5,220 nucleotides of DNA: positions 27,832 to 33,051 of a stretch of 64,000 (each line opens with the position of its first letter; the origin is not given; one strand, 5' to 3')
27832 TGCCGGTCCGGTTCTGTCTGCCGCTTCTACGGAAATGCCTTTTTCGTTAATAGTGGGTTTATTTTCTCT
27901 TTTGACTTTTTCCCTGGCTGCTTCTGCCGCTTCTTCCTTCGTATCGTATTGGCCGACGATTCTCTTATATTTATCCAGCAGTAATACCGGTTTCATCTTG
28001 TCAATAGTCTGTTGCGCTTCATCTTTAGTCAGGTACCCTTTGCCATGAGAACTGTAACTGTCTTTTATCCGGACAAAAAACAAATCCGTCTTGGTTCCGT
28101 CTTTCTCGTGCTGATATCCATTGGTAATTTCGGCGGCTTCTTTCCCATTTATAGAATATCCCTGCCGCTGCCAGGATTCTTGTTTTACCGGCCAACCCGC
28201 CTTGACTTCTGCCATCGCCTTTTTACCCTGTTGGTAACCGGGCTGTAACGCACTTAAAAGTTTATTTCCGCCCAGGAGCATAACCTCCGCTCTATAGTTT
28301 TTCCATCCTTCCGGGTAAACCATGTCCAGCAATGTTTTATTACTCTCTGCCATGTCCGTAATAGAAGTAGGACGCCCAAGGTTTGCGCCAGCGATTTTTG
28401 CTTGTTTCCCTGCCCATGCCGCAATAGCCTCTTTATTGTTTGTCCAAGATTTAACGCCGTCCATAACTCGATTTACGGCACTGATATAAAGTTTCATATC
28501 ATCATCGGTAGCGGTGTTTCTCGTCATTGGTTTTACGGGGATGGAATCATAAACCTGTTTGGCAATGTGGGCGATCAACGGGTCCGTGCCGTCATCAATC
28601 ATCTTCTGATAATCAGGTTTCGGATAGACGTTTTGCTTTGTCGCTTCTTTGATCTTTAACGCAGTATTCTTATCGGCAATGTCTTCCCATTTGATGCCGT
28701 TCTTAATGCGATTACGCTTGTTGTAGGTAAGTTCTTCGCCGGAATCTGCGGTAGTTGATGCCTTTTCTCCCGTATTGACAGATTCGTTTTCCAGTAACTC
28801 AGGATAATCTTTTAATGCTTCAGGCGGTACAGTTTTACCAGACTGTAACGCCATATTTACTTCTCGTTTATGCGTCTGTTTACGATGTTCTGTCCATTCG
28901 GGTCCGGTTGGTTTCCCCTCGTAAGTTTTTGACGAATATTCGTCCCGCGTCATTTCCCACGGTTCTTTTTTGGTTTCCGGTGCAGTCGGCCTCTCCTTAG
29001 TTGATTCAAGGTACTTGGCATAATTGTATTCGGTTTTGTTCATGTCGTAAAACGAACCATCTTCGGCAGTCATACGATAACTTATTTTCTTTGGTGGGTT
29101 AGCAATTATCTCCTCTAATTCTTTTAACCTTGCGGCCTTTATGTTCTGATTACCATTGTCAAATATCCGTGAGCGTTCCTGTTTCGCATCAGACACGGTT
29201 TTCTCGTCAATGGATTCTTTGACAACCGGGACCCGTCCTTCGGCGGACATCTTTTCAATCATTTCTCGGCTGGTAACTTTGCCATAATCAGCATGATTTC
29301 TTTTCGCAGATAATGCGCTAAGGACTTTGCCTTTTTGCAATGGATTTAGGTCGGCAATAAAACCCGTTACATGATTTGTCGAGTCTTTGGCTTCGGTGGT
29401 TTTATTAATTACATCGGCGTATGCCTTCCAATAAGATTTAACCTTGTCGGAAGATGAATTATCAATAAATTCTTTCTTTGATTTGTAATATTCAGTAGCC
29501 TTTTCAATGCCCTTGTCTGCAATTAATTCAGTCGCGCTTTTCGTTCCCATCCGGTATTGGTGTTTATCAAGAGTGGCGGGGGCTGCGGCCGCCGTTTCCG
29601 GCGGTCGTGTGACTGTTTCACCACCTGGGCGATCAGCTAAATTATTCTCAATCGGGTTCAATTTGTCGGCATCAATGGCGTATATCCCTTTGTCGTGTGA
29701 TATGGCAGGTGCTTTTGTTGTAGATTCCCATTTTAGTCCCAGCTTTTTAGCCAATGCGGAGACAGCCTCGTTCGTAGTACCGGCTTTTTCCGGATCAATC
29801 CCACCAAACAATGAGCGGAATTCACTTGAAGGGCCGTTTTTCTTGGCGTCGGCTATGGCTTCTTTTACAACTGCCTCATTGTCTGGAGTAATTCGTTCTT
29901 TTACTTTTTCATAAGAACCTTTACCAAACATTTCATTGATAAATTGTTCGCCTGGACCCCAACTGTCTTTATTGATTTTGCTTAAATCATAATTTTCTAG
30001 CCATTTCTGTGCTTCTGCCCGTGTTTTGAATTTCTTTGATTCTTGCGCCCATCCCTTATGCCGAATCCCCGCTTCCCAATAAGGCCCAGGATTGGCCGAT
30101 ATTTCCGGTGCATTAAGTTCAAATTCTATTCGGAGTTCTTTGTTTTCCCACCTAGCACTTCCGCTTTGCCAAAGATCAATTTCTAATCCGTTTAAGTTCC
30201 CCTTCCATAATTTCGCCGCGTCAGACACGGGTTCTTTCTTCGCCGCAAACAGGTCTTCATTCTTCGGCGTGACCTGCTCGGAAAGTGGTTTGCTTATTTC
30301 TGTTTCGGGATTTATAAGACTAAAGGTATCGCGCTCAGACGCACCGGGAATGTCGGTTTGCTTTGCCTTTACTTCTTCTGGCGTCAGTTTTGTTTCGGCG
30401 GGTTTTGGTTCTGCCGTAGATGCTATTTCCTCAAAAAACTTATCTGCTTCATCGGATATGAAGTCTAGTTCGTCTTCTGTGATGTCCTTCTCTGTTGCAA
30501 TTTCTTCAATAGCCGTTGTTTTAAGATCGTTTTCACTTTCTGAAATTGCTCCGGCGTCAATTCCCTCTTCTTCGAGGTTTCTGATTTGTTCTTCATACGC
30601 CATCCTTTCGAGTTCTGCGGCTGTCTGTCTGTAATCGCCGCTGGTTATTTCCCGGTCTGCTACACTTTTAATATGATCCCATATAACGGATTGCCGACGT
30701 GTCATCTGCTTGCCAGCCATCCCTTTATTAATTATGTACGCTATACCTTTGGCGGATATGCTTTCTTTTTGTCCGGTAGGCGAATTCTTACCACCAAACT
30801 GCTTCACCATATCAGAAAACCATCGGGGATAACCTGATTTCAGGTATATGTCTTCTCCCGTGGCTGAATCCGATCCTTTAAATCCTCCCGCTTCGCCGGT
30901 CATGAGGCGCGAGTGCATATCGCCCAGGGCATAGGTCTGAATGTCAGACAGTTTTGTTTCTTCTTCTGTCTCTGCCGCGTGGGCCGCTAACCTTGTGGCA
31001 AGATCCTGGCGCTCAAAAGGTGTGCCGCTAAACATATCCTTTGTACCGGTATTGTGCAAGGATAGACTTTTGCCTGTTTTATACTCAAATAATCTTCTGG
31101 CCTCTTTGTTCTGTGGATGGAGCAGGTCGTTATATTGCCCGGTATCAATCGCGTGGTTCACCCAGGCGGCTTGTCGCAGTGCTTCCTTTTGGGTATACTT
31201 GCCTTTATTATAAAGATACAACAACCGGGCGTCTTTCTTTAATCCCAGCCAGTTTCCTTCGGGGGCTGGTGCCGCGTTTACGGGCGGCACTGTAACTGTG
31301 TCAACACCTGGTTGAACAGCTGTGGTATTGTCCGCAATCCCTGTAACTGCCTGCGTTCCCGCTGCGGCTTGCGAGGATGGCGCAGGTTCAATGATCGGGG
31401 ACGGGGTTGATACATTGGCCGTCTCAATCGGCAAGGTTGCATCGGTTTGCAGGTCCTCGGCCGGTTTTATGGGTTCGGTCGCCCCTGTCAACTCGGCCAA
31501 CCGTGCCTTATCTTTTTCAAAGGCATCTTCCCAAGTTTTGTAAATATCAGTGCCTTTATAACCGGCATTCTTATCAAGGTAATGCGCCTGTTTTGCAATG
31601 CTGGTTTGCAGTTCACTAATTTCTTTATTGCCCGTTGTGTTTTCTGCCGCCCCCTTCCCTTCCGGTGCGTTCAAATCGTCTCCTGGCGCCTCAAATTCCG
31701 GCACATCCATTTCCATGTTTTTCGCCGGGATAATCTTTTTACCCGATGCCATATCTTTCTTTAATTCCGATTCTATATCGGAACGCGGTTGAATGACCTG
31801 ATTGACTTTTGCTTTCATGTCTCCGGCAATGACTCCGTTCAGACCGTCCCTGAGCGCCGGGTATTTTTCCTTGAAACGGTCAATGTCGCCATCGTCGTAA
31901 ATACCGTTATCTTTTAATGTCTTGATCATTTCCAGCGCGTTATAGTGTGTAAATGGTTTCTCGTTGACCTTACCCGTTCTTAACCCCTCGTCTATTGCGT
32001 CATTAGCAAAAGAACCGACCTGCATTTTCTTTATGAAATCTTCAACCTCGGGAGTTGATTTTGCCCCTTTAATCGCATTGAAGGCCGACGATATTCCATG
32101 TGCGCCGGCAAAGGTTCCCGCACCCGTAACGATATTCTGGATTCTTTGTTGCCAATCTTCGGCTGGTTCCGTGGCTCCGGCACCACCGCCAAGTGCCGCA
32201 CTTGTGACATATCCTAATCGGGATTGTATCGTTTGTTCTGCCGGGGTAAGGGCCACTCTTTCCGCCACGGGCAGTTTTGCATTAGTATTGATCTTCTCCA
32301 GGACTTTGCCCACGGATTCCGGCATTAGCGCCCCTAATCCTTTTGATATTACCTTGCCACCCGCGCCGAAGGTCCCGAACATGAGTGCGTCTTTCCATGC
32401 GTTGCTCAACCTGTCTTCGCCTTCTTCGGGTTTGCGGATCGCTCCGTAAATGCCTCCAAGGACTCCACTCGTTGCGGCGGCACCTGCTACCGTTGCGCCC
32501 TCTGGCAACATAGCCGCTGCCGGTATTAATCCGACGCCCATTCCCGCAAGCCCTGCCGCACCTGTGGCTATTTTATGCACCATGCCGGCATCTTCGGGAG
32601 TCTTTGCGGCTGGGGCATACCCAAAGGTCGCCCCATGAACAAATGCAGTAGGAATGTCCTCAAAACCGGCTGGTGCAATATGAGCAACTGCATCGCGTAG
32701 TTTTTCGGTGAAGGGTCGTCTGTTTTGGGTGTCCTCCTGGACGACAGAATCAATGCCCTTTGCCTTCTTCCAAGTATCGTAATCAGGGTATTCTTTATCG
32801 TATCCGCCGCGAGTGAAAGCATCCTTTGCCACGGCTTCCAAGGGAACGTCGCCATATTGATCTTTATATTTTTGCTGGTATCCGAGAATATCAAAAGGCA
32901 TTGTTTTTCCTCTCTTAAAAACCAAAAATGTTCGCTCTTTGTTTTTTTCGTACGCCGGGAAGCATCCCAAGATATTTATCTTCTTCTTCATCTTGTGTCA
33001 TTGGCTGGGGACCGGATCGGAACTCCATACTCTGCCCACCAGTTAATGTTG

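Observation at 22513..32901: Giant (~3460 aa) polyvalent virion protein with zincin and RadC/JAB modules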

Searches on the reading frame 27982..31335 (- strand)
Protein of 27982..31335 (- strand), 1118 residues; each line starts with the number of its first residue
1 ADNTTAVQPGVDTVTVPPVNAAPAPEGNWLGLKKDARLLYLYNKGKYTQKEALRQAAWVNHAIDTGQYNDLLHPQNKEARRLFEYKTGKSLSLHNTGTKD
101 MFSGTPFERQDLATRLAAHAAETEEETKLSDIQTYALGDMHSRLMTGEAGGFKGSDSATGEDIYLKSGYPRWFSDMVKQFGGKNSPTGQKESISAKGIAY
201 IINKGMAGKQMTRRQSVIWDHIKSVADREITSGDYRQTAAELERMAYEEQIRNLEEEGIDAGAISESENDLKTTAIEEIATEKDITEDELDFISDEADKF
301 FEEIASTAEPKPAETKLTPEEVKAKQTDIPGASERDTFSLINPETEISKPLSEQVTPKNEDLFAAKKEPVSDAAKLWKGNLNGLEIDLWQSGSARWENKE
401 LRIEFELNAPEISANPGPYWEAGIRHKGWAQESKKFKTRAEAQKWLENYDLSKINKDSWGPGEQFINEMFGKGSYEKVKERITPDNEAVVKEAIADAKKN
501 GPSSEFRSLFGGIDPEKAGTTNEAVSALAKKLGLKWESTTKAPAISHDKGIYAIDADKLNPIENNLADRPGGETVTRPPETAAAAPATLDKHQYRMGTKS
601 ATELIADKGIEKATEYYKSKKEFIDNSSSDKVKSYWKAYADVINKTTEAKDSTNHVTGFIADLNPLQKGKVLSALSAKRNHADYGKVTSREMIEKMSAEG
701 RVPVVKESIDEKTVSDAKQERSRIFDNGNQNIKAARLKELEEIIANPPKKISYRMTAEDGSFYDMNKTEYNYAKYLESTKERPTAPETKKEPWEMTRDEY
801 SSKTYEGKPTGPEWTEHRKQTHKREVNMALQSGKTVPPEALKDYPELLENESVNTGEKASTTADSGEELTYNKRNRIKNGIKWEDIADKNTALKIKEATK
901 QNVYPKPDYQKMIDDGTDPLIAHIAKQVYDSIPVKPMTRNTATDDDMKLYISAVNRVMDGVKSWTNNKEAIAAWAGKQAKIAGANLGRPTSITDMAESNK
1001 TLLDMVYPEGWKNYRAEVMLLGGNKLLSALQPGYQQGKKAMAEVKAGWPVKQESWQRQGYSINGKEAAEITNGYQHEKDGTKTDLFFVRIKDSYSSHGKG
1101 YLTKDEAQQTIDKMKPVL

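Call 81: search_protein_representatives(protein=window:27982-31335:-)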
Query: 1118 residues. Proteins with E-value up to 0.001 (for the whole library): 394; up to 1e-10: 225; up to 1e-30: 119. The best 150 are listed.
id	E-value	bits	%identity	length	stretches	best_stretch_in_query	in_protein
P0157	6.2e-101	355.7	52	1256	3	391-540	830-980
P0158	1.8e-100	354.2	49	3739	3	782-1118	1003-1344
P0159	1.1e-95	338.4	64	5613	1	861-1109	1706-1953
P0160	1.4e-78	281.7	53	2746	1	857-1118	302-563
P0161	1.5e-76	275.0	60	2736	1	851-1064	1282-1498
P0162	2.4e-76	274.3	46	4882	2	851-1116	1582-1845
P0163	3.5e-74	267.2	57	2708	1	858-1064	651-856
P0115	1.3e-73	265.3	56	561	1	857-1070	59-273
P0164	1.8e-73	264.8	45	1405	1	828-1095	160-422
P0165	2.7e-73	264.2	50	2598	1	848-1116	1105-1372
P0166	3.6e-73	263.8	56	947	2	595-782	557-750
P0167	5.3e-73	263.2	56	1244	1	857-1070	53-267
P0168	3.8e-72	260.4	48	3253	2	858-1100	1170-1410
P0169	3.9e-72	260.4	45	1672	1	799-1117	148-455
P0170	4.5e-72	260.2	48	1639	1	838-1105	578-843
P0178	4.9e-67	243.5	50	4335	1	857-1118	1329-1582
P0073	1.0e-66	242.5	45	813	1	860-1117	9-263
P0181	3.4e-64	234.1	49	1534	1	861-1117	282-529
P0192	4.2e-61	223.9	47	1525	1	862-1117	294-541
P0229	1.1e-44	169.5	44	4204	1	862-1116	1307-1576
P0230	1.2e-44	169.3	37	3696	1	862-1117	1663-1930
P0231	2.2e-44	168.5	46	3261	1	859-1117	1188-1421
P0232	2.9e-44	168.1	40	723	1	860-1092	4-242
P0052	1.8e-43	165.4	51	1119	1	958-1117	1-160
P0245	1.8e-35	139.0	51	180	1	976-1117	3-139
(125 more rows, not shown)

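Call 92: search_protein_families(library=pfam, proteins=[P0178, P0229, P0157], max_evalue=0.001)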
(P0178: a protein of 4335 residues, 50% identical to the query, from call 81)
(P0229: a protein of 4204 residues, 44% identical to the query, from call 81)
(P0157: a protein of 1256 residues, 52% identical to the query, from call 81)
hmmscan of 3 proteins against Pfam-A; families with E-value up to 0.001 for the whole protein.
P0178 (4335 aa): 4 families
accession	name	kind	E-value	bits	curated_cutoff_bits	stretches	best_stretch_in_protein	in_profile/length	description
PF18762.7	Kinase-PolyVal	-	2.2e-26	93.2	27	1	2570-2735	3-157/160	Serine/Threonine/Tyrosine Kinase found in polyvalent proteins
PF04002.20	RadC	-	2e-19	70.2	22.1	1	2129-2234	4-109/121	RadC-like JAB domain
PF18796.6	LPD1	-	1.3e-15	57.7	27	1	1926-1992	3-77/78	Large polyvalent protein-associated domain 1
PF00990.26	GGDEF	-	2.7e-07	30.9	23.8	1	871-998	6-156/161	Diguanylate cyclase, GGDEF domain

P0229 (4204 aa): 4 families
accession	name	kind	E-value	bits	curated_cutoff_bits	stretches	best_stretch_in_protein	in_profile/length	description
PF18819.6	MuF_C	-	1.3e-22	80.3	27.6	1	2989-3082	9-102/103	Phage MuF-C-terminal domain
PF18796.6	LPD1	-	5e-16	58.9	27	1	1925-1994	4-76/78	Large polyvalent protein-associated domain 1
PF04002.20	RadC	-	6.2e-12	46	22.1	1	2632-2737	5-110/121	RadC-like JAB domain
PF18760.7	ART-PolyVal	-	8.2e-06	27.1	31.2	1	2008-2051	9-46/140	ADP-Ribosyltransferase in polyvalent proteins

P0157 (1256 aa): 0 families

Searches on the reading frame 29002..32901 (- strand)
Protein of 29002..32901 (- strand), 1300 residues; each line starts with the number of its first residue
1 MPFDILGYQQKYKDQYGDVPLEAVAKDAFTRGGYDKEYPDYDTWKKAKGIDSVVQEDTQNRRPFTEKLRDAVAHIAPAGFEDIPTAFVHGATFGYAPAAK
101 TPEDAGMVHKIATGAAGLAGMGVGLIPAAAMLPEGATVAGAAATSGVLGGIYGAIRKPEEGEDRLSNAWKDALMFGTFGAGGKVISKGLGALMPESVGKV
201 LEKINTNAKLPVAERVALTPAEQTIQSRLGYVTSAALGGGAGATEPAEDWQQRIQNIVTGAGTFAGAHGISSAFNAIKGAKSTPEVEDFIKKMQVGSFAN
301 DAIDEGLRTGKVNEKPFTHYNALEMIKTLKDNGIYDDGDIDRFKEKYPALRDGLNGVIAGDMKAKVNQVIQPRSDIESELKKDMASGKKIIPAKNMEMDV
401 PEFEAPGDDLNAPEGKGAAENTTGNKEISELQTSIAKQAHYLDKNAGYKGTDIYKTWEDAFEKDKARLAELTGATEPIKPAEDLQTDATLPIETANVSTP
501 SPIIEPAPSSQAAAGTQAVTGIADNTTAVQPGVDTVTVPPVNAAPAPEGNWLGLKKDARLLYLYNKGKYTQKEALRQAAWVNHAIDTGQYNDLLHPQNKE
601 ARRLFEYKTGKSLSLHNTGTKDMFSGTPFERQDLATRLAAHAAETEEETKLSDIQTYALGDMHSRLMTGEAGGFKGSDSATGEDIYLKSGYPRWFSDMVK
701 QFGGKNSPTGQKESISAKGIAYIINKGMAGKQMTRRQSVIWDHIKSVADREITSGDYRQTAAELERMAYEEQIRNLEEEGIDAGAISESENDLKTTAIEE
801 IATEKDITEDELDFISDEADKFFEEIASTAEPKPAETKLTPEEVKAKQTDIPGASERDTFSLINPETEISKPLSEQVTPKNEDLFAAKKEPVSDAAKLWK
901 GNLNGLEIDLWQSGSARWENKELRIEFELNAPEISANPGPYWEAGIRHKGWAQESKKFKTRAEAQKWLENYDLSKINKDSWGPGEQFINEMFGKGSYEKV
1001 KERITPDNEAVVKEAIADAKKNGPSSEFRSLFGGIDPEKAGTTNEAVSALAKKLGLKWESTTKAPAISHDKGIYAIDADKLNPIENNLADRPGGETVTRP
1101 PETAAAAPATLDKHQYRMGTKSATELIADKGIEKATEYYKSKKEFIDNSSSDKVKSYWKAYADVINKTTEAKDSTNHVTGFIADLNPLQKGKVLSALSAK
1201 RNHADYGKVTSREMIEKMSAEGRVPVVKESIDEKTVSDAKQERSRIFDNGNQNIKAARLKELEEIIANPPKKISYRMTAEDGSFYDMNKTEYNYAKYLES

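Call 17: search_dna_similar(query=window:29002-32901:-, collection=phages, mode=protein, max_rows=25, max_evalue=0.001)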
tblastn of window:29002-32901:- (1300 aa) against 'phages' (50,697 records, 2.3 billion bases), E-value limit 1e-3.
Records with a match: 1; places in all: 1; records where one place covers at least 80% of the query: 0.
Best place of each record, by identity: <60% 1.
By first word of the organism name: Methanosarcina 1.
By host as written in the record: Methanosarcina sp. 1.
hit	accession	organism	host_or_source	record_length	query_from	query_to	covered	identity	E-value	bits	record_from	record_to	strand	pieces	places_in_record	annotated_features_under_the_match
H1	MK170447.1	Methanosarcina virus MetMV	Methanosarcina sp.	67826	1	827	40%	37.7%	2e-26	323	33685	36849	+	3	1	hypothetical protein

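Call 18: get_annotated_region(hit=H1, flank=12000)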
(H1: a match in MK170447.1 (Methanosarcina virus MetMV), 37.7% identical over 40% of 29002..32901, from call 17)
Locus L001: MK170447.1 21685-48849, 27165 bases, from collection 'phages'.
description: Methanosarcina virus MetMV, complete genome.
organism: Methanosarcina virus MetMV (NCBI taxid 2488574)
taxonomy: Viruses; Duplodnaviria; Heunggongvirae; Uroviricota; Caudoviricetes
host: Methanosarcina sp.; source: -; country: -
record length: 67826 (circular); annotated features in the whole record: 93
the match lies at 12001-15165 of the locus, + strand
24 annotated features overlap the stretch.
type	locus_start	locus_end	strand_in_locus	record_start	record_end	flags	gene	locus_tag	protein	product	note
CDS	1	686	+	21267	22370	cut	-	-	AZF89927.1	hypothetical protein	-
CDS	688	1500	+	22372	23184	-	-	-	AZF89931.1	hypothetical protein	-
CDS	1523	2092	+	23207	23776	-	-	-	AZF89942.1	hypothetical protein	-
CDS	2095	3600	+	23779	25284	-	-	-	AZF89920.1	hypothetical protein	-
CDS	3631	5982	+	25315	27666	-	-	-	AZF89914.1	hypothetical protein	-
CDS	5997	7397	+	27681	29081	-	-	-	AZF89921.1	hypothetical protein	-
CDS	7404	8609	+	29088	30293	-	-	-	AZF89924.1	hypothetical protein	-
CDS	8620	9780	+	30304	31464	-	-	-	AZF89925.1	hypothetical protein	-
CDS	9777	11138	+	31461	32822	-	-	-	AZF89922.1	hypothetical protein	-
CDS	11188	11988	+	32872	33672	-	-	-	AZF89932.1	hypothetical protein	-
CDS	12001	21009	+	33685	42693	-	-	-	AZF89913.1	hypothetical protein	-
CDS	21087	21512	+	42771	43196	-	-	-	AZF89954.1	hypothetical protein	-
CDS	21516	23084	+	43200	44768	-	-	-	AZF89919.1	hypothetical protein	-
CDS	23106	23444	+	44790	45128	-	-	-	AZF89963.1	hypothetical protein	-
CDS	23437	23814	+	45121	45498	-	-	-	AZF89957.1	hypothetical protein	-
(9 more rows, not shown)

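Call 46: search_protein_families(library=pfam, proteins=[L001:12001-21006:+], max_evalue=0.01)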
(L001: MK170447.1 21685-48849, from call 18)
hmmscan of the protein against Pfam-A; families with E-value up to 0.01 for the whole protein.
L001:12001-21006:+ (3002 aa): 2 families
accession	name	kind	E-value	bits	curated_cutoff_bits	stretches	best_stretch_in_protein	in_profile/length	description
PF18857.6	LPD38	-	1.4e-40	139.9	27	1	2702-2893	5-188/189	Large polyvalent protein associated domain 38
PF19593.4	DUF6098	-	0.0004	20.6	27.2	0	1300-1394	5-114/141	Family of unknown function (DUF6098)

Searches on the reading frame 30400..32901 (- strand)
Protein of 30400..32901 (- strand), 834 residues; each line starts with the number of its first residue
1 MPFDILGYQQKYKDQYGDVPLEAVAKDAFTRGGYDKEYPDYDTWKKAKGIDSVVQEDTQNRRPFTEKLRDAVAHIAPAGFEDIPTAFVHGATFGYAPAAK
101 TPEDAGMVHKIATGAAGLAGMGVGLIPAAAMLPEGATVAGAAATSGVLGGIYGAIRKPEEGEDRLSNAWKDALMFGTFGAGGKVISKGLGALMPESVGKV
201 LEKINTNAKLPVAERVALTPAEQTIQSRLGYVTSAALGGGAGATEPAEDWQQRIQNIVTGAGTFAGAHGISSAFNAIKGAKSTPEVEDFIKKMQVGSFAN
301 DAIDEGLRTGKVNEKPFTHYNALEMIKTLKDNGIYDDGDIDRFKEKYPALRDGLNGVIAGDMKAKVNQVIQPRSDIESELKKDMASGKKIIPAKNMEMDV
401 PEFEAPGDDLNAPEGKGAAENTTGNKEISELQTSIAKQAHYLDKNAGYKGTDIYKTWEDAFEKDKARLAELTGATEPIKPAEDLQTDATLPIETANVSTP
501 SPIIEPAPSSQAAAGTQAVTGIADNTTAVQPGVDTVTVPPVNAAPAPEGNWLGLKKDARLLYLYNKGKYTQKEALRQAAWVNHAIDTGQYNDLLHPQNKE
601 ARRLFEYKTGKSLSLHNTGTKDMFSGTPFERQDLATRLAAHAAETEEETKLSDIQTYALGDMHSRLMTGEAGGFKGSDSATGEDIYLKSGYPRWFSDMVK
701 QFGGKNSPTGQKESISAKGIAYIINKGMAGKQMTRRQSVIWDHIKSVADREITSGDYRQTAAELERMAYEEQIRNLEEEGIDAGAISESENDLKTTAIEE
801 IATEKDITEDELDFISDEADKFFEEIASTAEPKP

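Call 32: find_related_loci(query=window:30400-32901:-, collection=genome_contigs, flank=10000)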
Query window:30400-32901:- (834 aa) in genome_contigs; peptide patterns used: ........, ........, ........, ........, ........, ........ (x = any residue, [..] = any of these).
42 stretches matched a pattern, but none encodes a relative of the query by tblastn (E <= 1e-3).

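Call 33: find_related_loci(query=window:30400-32901:-, collection=viral_contigs, flank=10000)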
Query window:30400-32901:- (834 aa) in viral_contigs; peptide patterns used: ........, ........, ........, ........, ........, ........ (x = any residue, [..] = any of these).
13 stretches matched a pattern; 1 encode a relative of the query (tblastn E <= 1e-3); 1 distinct loci.
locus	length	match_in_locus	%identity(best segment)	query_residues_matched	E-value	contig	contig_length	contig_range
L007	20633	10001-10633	48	80-294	1e-43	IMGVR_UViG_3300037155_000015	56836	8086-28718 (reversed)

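Call 34: find_homologous_proteins(query=window:30400-32901:-, max_evalue=0.001)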
Query window:30400-32901:- (834 aa): 1 proteins with E <= 0.001 among 8000 candidates.
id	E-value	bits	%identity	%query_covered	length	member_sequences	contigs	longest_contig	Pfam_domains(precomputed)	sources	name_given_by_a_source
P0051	1.6e-141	492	56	44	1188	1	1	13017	PF00990.27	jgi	jgi:diguanylate cyclase (GGDEF)-like protein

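Call 37: find_encoding_contigs(protein=P0051, flank=10000, max_places=2)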
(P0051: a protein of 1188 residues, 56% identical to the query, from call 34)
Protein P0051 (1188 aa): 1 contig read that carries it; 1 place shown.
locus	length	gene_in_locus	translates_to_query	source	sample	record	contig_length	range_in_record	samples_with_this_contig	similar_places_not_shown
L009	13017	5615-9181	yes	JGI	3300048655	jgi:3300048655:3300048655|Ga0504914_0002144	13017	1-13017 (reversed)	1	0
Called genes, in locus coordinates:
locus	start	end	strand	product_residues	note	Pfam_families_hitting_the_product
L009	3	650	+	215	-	?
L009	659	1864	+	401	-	-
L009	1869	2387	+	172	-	PF02945:Endonuclease_7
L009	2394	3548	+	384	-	-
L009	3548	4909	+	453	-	-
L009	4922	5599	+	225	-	-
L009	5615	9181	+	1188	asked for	PF00990:GGDEF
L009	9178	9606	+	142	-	-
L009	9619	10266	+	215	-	-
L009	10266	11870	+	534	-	-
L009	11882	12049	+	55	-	-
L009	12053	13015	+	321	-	?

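Call 46: search_protein_families(library=pfam, proteins=[L007:9842-17572:+, P0051], max_evalue=0.01)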
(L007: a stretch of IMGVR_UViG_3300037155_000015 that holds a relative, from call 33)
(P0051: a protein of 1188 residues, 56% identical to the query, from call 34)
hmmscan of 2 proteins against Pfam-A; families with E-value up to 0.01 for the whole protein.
L007:9842-17572:+ (2577 aa): 2 families
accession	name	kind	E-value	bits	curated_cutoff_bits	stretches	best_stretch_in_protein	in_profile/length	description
PF18760.7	ART-PolyVal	-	9.7e-12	46.3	31.2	1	1049-1181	1-135/140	ADP-Ribosyltransferase in polyvalent proteins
PF00990.26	GGDEF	-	2.8e-09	37.4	23.8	1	624-780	4-151/161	Diguanylate cyclase, GGDEF domain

P0051 (1188 aa): 2 families
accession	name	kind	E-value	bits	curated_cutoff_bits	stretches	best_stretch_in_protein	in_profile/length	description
PF00990.26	GGDEF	-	5.2e-12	46.3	23.8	1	976-1072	36-139/161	Diguanylate cyclase, GGDEF domain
PF16222.10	DUF4881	-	0.0018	18.7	27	0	478-562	83-163/174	Domain of unknown function (DUF4881)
